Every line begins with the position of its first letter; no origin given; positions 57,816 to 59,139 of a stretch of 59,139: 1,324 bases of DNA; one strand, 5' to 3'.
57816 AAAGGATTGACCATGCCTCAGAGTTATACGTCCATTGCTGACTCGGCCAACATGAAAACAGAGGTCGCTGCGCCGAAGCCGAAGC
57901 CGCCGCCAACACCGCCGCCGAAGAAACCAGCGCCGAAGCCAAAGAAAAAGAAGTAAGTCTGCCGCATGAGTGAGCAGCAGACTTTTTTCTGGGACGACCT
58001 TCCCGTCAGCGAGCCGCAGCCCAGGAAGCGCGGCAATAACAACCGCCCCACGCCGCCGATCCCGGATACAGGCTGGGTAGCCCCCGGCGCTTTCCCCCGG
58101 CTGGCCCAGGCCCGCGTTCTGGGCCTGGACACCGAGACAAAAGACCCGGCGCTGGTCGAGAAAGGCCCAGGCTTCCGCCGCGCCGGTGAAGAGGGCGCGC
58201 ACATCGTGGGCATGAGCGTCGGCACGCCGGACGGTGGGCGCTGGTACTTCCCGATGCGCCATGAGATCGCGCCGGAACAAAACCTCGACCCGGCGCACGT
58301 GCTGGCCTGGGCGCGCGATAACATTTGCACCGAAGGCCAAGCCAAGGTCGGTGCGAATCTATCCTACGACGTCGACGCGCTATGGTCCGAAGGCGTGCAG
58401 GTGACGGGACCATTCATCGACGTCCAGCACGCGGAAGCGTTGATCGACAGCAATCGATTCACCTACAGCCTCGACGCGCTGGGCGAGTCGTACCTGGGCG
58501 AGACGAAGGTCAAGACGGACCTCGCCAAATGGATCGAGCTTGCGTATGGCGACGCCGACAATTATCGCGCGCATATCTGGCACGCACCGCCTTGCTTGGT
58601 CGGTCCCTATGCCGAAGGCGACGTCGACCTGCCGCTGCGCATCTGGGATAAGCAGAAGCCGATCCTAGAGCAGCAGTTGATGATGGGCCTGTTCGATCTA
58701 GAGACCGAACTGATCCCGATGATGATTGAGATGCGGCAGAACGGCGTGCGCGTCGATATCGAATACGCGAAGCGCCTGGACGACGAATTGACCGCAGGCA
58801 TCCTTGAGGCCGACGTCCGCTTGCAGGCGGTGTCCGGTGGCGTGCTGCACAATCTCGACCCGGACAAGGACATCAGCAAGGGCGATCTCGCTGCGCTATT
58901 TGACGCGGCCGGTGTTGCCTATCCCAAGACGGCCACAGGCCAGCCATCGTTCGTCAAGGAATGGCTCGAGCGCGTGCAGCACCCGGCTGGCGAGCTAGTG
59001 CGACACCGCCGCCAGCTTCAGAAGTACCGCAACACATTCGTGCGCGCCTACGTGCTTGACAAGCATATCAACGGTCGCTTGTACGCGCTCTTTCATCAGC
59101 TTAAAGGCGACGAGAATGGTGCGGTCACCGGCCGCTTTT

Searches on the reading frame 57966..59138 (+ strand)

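Call 33: search_protein_families(library=phrogs, proteins=[window:57966-59138:+], max_evalue=0.00001)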
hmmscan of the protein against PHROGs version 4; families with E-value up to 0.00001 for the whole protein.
window:57966-59138:+ (391 aa): 2 families
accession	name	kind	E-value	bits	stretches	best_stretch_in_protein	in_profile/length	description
phrog_17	-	DNA, RNA and nucleotide metabolism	1.7e-47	163.2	1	31-391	653-975/1445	DNA polymerase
phrog_12241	-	DNA, RNA and nucleotide metabolism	1.3e-07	32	1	80-280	146-352/502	DNA polymerase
